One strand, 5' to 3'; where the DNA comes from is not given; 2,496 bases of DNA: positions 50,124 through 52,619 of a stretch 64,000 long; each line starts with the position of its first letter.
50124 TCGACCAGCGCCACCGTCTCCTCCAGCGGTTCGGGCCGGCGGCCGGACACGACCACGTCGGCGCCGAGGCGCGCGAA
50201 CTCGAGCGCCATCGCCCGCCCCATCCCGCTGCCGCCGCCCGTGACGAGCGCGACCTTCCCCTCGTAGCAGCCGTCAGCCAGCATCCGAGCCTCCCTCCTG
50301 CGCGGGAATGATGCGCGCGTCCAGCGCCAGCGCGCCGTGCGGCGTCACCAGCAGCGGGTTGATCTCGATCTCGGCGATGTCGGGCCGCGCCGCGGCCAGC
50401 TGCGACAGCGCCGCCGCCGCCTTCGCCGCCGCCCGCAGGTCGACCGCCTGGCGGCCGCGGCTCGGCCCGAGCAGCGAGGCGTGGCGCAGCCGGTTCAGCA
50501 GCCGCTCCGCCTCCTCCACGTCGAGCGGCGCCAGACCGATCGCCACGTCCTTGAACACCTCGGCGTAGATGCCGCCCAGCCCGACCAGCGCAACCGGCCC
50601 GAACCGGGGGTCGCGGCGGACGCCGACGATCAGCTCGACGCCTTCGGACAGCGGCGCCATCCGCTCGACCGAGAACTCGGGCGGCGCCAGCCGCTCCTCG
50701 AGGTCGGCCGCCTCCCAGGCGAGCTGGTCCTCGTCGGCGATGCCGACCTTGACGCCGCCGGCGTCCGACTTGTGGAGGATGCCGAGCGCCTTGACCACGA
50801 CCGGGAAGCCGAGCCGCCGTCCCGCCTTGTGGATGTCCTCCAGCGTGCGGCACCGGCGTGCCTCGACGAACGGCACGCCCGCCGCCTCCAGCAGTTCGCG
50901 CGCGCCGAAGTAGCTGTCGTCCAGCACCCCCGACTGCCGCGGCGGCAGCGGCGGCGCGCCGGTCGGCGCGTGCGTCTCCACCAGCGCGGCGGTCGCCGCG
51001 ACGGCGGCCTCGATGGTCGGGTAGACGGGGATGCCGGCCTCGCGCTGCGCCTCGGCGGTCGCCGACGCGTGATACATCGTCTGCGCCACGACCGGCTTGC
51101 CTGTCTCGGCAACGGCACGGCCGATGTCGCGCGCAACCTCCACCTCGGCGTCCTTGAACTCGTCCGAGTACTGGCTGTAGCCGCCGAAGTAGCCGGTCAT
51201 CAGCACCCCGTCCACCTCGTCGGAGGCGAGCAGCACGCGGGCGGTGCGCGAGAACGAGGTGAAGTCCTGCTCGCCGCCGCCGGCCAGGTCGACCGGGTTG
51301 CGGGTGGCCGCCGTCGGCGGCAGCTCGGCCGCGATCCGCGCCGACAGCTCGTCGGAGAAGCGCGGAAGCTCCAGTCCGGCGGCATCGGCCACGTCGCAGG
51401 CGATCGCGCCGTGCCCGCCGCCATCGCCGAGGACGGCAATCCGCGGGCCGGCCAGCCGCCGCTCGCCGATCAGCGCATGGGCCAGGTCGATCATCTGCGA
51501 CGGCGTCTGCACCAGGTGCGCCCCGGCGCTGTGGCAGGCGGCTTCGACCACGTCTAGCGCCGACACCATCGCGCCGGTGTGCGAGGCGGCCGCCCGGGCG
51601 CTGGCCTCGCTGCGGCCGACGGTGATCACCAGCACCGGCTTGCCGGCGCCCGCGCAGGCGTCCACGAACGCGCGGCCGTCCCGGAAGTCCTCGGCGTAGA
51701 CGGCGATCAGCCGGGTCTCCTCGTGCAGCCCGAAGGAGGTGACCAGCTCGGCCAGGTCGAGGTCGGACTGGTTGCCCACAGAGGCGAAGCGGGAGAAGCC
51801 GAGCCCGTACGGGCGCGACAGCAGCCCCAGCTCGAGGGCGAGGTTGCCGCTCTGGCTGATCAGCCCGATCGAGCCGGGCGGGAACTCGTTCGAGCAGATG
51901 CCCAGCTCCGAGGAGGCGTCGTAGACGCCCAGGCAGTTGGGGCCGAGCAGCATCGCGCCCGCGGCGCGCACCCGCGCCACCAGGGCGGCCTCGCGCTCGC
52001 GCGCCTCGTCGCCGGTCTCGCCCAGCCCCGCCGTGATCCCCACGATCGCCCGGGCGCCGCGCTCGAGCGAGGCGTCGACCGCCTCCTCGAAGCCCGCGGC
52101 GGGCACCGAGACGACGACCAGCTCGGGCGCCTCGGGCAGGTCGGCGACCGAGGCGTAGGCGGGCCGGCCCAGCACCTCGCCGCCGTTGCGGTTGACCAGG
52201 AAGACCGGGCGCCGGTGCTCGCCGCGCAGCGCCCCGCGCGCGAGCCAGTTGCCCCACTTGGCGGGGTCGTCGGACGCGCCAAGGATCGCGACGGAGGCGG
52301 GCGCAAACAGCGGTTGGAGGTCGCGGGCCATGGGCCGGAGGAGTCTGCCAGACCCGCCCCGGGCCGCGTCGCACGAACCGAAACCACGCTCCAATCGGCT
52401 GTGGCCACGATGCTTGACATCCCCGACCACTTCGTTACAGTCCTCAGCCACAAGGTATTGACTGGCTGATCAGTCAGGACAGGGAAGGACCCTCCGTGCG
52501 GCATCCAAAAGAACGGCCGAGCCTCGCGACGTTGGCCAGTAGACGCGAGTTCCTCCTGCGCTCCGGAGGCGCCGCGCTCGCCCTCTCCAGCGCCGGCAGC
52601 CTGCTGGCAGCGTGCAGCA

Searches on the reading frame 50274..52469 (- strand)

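Call 88: search_protein_families(library=pfam, proteins=[window:50274-52469:-], max_evalue=0.000001)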
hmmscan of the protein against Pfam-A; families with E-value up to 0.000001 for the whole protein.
window:50274-52469:- (731 aa): 4 families
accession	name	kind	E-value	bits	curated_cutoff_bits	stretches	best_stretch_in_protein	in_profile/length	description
PF13549.11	ATP-grasp_5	-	3.7e-55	187.1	27.6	1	523-720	15-219/221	ATP-grasp domain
PF13607.11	Succ_CoA_lig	-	2.2e-39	134.8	27.4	1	198-333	1-138/138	Succinyl-CoA ligase like flavodoxin domain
PF13380.12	CoA_binding_2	-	4.4e-20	72.7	22.8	1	59-183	2-114/116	CoA binding domain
PF02629.25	CoA_binding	-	5.7e-08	33.9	22.3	0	58-148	4-97/97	CoA binding domain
